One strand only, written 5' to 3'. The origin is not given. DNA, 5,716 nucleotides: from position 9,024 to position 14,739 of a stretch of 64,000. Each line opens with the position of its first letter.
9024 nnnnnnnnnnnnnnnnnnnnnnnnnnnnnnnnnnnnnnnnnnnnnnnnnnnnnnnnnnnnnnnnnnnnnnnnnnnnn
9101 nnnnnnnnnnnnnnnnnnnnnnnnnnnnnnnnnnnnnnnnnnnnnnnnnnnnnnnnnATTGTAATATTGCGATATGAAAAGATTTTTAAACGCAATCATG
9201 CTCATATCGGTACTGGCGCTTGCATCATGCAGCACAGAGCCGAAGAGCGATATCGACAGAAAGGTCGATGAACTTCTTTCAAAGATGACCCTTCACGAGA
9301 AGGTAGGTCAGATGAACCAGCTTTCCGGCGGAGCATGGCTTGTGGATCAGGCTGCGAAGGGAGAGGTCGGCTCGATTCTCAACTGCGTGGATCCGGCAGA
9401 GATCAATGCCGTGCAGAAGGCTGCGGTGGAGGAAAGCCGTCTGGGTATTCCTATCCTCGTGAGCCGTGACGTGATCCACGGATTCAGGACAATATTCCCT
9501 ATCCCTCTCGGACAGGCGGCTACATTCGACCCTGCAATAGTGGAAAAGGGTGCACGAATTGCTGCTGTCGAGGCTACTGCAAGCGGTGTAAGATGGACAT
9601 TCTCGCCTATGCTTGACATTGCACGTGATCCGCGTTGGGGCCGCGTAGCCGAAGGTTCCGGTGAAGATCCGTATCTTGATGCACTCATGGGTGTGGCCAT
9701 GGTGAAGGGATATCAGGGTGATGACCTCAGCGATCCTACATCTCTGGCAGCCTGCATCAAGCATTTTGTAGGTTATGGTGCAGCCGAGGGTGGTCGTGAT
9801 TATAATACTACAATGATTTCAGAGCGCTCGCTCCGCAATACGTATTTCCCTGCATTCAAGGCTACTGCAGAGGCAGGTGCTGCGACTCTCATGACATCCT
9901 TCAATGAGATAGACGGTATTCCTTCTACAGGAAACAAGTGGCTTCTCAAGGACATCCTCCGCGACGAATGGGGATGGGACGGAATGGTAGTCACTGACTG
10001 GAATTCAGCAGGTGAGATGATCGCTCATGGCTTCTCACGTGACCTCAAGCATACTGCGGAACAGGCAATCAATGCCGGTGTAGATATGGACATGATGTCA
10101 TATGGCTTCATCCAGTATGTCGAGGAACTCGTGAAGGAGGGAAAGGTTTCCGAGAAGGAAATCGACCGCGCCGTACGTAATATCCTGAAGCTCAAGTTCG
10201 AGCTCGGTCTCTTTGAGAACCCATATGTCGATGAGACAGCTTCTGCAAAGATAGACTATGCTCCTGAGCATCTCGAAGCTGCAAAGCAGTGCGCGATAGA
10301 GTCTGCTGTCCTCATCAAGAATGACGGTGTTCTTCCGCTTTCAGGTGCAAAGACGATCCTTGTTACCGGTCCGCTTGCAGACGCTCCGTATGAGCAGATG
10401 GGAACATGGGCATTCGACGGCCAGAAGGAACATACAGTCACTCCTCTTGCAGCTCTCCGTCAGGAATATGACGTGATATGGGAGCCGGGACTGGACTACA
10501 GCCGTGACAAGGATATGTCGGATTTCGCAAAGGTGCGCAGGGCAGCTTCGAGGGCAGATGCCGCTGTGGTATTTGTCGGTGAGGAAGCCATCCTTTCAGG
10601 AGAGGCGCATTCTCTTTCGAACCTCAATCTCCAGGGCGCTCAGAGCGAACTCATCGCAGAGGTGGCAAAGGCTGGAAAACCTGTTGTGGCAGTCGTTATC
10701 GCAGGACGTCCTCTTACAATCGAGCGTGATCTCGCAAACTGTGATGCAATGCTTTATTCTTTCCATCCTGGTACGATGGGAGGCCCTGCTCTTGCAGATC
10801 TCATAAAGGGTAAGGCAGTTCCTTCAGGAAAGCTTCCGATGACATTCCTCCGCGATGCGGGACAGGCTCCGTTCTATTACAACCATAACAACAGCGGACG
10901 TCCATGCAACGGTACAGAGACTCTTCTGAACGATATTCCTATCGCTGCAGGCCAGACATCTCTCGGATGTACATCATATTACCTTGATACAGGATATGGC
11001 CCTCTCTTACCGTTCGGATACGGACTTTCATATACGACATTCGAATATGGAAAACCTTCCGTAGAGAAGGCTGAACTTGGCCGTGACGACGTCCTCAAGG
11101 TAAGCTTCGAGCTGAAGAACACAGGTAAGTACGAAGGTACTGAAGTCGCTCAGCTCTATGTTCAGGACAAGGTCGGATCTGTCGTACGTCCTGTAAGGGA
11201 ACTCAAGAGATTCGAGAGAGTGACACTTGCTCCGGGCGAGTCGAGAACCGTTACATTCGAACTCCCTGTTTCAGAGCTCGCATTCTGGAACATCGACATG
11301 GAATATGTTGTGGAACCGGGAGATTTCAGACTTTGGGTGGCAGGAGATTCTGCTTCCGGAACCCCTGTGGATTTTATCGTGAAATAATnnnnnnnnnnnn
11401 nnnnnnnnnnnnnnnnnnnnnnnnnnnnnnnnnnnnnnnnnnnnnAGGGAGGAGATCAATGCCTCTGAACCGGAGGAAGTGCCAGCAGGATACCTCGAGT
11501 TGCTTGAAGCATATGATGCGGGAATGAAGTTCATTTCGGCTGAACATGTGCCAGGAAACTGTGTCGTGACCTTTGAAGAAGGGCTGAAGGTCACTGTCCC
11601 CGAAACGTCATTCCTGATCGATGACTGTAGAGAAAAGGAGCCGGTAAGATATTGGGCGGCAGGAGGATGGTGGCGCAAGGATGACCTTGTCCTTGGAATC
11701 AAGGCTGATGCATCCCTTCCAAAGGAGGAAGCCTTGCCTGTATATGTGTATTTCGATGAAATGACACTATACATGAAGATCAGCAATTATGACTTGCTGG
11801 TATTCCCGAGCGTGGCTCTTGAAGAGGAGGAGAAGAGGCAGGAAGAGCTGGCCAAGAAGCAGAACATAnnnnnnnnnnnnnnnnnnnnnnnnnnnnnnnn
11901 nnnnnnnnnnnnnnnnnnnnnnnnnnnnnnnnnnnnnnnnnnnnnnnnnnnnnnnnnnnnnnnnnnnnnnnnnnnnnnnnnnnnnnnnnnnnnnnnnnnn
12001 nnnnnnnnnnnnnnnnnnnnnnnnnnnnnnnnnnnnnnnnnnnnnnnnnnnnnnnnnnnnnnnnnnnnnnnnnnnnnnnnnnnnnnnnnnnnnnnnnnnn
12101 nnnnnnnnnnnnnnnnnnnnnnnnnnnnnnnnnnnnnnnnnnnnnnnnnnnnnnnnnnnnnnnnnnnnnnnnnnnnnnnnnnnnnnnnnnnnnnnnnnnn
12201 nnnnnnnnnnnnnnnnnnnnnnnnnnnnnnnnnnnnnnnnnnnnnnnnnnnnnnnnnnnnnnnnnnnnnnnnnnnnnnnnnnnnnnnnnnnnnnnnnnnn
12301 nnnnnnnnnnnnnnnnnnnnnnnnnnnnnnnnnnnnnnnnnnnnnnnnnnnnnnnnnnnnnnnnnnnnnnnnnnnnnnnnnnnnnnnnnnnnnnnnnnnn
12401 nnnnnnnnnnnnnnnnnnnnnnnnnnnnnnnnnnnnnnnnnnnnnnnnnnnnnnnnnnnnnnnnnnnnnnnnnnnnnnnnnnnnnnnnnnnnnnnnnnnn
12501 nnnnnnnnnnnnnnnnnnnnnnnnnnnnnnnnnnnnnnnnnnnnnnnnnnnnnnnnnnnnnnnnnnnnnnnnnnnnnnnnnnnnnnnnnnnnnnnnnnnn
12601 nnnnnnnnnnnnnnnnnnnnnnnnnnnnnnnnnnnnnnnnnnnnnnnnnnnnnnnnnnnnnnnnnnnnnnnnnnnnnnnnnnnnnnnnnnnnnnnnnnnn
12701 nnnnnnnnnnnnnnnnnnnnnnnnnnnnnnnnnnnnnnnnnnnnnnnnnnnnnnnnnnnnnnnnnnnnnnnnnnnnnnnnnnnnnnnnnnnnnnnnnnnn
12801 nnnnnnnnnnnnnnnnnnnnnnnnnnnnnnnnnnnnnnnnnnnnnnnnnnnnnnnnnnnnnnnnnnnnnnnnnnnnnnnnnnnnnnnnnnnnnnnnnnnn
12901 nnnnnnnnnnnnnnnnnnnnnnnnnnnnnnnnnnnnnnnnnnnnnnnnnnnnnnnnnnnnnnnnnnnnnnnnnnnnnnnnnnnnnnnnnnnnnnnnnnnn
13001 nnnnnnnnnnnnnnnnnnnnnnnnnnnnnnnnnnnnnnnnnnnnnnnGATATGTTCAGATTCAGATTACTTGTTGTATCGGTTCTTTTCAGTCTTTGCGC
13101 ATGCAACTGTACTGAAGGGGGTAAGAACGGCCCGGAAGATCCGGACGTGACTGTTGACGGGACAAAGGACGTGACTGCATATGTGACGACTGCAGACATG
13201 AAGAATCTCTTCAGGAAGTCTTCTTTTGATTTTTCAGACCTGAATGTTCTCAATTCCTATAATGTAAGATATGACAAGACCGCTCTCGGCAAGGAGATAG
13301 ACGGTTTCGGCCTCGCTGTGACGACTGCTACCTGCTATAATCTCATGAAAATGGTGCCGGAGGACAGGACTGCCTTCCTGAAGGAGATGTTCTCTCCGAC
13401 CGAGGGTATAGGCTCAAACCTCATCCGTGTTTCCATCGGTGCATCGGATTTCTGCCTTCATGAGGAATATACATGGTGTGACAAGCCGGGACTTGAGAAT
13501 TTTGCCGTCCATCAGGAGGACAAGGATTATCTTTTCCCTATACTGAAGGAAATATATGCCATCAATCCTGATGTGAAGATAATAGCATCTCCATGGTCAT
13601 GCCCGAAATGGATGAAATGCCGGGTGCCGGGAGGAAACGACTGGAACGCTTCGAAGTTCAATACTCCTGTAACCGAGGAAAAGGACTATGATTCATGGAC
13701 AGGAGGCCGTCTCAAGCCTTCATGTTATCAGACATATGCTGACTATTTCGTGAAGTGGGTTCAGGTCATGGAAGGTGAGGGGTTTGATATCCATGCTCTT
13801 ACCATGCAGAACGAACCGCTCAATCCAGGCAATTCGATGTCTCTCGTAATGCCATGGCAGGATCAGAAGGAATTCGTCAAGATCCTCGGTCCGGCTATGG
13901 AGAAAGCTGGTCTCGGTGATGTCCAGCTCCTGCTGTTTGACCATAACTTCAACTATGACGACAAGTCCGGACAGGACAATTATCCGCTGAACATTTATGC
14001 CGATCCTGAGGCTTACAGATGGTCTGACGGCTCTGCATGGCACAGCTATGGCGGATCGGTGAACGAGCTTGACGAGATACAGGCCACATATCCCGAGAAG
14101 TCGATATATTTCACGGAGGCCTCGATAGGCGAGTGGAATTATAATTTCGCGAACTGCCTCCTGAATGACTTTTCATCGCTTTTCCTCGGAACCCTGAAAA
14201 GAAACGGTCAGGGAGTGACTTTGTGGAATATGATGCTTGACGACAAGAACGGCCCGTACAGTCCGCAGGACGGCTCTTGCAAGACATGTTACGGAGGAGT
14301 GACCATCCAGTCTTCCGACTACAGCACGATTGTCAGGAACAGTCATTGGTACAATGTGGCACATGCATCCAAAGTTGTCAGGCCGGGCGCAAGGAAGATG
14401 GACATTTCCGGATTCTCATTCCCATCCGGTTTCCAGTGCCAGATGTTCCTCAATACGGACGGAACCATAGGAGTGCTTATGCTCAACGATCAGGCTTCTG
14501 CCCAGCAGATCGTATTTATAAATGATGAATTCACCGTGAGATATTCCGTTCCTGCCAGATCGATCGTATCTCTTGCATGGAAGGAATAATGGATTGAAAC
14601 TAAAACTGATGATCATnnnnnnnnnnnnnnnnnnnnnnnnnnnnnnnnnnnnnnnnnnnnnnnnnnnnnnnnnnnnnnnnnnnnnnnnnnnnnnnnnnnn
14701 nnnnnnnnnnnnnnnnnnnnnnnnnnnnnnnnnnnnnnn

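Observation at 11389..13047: CotH-family secreted kinase embedded in a beta-glucan PUL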

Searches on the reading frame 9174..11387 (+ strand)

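Call 3: search_protein_families(library=pfam, proteins=[window:9174-11387:+], max_evalue=0.01)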
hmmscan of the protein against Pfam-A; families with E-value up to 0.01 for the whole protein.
window:9174-11387:+ (737 aa): 3 families
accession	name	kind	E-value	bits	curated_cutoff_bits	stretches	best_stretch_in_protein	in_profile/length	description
PF00933.27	Glyco_hydro_3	-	6.6e-69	233.2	27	1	39-340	1-316/316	Glycosyl hydrolase family 3 N terminal domain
PF01915.27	Glyco_hydro_3_C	-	4.2e-45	154.6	31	1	379-620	2-200/200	Glycosyl hydrolase family 3 C-terminal domain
PF14310.12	Fn3-like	-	1.5e-27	95.9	25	1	657-726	1-71/71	Fibronectin type III-like domain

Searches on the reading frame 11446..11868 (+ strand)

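Call 55: search_protein_families(library=pfam, proteins=[window:11446-11868:+], max_evalue=10)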
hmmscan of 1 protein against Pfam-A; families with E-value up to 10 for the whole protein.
window:11446-11868:+ (141 aa): 2 families
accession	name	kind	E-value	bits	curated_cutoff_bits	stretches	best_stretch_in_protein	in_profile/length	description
PF23121.1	SPOC_AIPP2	-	0.07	13.8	28.1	1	101-133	90-122/131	AIPP2, SPOC-like domain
PF22149.1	Tt1219-like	-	0.25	11.3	27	1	71-102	107-138/191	Type IV pilin Tt1219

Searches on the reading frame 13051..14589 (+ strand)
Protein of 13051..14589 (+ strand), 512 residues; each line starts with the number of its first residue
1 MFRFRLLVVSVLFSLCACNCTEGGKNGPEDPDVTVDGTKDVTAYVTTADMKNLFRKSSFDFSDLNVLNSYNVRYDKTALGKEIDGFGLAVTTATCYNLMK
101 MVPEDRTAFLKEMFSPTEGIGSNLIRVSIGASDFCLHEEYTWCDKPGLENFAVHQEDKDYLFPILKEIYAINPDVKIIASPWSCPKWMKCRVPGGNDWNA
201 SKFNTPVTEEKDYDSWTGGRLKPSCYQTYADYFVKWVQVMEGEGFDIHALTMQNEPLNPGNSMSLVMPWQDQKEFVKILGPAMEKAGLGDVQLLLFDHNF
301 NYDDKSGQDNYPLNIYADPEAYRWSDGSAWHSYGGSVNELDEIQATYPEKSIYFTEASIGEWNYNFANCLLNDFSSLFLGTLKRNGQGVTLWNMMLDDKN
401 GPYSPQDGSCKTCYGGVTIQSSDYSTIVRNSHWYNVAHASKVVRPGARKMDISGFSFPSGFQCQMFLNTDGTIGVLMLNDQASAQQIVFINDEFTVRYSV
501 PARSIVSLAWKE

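Call 3: search_protein_families(library=pfam, proteins=[window:13051-14589:+], max_evalue=0.01)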
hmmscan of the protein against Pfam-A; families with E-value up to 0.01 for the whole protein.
window:13051-14589:+ (512 aa): 3 families
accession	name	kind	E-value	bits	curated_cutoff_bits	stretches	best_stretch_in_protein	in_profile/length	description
PF02055.22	Glyco_hydro_30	-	1.2e-32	113.7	23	1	83-441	1-346/348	Glycosyl hydrolase family 30 TIM-barrel domain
PF02057.21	Glyco_hydro_59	-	3.8e-08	33.4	27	1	84-189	2-104/294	Glycosyl hydrolase family 59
PF17189.10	Glyco_hydro_30C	-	1.8e-06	28.4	22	1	446-507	1-64/65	Glycosyl hydrolase family 30 beta sandwich domain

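Call 7: search_protein_families(library=ncbifam, proteins=[window:13051-14589:+], max_evalue=0.01)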
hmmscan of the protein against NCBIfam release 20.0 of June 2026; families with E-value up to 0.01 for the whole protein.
window:13051-14589:+ (512 aa): 2 families
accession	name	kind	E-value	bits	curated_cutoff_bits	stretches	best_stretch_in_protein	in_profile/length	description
NF053856.1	Nd1_6BtaGucnBT3312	equivalog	2.6e-179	596.9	700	1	17-510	6-483/483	endo-1,6-beta-glucanase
NF052681.1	EndoxylXynCBac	equivalog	4.4e-07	29.4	650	1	199-340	85-215/395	glucuronoarabinoxylan endo-1,4-beta-xylanase XynC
